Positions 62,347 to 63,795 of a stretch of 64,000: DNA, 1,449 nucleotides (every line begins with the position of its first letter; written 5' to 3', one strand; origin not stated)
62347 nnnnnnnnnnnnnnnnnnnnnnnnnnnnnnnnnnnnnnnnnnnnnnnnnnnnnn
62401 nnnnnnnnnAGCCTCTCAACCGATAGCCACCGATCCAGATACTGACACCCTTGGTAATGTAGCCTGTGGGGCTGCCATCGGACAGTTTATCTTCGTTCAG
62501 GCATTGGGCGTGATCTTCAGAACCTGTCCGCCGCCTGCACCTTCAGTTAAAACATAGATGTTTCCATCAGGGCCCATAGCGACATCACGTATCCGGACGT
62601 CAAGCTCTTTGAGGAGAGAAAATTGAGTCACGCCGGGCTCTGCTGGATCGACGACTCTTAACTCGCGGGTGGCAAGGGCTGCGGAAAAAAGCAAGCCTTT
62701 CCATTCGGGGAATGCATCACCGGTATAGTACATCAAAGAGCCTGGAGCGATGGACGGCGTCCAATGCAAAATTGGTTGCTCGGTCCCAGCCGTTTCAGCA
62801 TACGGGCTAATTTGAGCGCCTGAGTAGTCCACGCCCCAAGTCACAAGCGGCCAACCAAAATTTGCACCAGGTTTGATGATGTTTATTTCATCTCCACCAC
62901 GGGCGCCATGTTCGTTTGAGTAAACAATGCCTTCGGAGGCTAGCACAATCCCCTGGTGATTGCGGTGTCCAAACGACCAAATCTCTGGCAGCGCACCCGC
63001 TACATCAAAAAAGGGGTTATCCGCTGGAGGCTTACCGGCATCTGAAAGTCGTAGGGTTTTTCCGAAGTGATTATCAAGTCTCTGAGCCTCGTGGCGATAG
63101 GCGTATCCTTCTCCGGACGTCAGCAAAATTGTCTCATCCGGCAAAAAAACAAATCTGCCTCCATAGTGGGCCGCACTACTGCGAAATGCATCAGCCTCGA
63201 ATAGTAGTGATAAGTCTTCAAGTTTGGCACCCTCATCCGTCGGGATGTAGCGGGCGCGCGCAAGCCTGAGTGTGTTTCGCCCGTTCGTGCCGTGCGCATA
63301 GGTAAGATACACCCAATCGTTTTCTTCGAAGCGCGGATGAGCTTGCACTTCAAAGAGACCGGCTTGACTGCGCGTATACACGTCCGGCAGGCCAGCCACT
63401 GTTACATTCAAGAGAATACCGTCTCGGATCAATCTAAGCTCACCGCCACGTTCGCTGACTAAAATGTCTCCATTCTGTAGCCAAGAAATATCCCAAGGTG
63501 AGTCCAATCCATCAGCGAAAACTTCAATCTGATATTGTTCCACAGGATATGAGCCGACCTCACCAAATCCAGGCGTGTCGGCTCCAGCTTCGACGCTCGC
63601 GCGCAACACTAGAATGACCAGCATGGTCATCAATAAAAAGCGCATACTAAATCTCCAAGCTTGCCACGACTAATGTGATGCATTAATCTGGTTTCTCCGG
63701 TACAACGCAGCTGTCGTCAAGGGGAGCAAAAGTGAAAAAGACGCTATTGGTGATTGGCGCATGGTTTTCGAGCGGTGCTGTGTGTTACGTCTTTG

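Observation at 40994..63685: Island-wide regulon defined by a 15-bp palindrome TAATG-N5-CATTA, probably read by the island TetR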

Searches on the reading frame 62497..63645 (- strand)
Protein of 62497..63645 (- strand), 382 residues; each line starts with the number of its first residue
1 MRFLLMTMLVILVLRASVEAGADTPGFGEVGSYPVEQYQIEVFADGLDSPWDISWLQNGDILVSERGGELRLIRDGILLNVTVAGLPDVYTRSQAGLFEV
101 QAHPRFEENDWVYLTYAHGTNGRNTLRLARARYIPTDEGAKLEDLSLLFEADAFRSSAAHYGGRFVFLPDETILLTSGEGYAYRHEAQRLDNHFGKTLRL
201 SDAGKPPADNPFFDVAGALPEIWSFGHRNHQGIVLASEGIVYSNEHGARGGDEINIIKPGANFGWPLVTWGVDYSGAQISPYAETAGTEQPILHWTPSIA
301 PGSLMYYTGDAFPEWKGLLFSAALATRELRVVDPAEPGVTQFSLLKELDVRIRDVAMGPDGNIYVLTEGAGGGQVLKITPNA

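Call 6: search_protein_families(library=pfam, proteins=[window:62497-63645:-])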
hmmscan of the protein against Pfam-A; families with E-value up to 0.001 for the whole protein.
window:62497-63645:- (382 aa): 1 family
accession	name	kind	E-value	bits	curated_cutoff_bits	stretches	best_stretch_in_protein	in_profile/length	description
PF07995.17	GSDH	-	3.4e-111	372.1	25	1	47-372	1-328/332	Glucose / Sorbosone dehydrogenase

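Call 17: find_encoding_contigs(protein=window:62497-63645:-, flank=10000, max_places=4)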
Protein window:62497-63645:- (382 aa): 15 contigs read that carry it; 4 places shown.
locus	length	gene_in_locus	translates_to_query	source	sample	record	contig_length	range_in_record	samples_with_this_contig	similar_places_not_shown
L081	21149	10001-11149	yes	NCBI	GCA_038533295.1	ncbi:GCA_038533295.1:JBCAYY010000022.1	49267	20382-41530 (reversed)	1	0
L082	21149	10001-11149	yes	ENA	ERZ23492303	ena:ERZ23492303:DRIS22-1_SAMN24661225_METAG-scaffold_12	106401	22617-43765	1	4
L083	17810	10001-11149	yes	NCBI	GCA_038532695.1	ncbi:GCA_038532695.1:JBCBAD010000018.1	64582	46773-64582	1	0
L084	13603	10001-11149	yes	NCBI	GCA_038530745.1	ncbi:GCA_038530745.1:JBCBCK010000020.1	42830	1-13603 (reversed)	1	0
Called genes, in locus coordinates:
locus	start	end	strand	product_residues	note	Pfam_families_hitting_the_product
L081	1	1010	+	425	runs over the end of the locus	PF16524:RisS_PPD (weak), PF00672:HAMP (faint), PF00512:HisKA, PF02518:HATPase_c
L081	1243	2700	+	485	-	PF13400:Tad, PF00092:VWA (faint)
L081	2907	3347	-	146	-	-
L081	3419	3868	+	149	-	PF09339:HTH_IclR (weak), PF12802:MarR_2, PF13463:HTH_27, PF01047:MarR (weak), PF01978:TrmB (weak), PF25212:HVO_A0114 (weak)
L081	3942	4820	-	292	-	PF03476:MOSC_N, PF03473:MOSC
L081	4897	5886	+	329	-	PF12852:Cupin_6, PF00165:HTH_AraC (weak), PF12833:HTH_18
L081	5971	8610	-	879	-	PF16586:DUF5060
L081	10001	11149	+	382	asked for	PF07995:GSDH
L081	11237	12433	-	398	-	PF02771:Acyl-CoA_dh_N, PF02770:Acyl-CoA_dh_M, PF00441:Acyl-CoA_dh_1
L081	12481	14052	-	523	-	PF00501:AMP-binding, PF13193:AMP-binding_C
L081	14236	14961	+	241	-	PF00106:adh_short, PF23441:SDR, PF13561:adh_short_C2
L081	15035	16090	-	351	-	PF00561:Abhydrolase_1, PF12697:Abhydrolase_6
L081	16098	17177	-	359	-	PF00561:Abhydrolase_1, PF12697:Abhydrolase_6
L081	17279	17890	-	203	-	PF02798:GST_N, PF13417:GST_N_3, PF13409:GST_N_2, PF00043:GST_C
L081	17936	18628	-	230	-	PF02798:GST_N (weak), PF13417:GST_N_3, PF13409:GST_N_2, PF13410:GST_C_2, PF00043:GST_C, PF14497:GST_C_3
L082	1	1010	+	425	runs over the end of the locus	PF16524:RisS_PPD (weak), PF00672:HAMP (faint), PF00512:HisKA, PF02518:HATPase_c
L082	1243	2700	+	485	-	PF13400:Tad, PF00092:VWA (faint)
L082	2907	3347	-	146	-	-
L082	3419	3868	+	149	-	PF09339:HTH_IclR (weak), PF12802:MarR_2, PF13463:HTH_27, PF01047:MarR (weak), PF01978:TrmB (weak), PF25212:HVO_A0114 (weak)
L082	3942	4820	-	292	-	PF03476:MOSC_N, PF03473:MOSC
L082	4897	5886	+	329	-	PF12852:Cupin_6, PF00165:HTH_AraC (weak), PF12833:HTH_18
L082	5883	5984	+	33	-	-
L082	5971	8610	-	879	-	PF16586:DUF5060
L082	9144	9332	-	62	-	-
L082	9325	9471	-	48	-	-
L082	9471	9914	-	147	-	-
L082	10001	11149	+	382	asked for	PF07995:GSDH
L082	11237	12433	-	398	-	PF02771:Acyl-CoA_dh_N, PF02770:Acyl-CoA_dh_M, PF00441:Acyl-CoA_dh_1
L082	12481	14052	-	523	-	PF00501:AMP-binding, PF13193:AMP-binding_C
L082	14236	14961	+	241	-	PF00106:adh_short, PF23441:SDR, PF13561:adh_short_C2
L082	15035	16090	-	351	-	PF00561:Abhydrolase_1, PF12697:Abhydrolase_6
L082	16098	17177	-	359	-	PF00561:Abhydrolase_1, PF12697:Abhydrolase_6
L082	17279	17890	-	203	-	PF02798:GST_N, PF13417:GST_N_3, PF13409:GST_N_2, PF00043:GST_C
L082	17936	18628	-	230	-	PF02798:GST_N (weak), PF13417:GST_N_3, PF13409:GST_N_2, PF13410:GST_C_2, PF00043:GST_C, PF14497:GST_C_3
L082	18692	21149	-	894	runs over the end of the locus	PF07715:Plug, PF00593:TonB_dep_Rec_b-barrel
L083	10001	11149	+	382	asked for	PF07995:GSDH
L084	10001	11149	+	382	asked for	PF07995:GSDH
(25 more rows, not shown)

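Call 34: search_protein_families(library=pfam, proteins=[L082:9471-9914:-], max_evalue=1)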
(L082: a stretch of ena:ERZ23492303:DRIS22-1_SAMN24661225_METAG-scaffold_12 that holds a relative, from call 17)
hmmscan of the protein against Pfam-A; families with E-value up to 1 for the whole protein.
L082:9471-9914:- (147 aa): 0 families
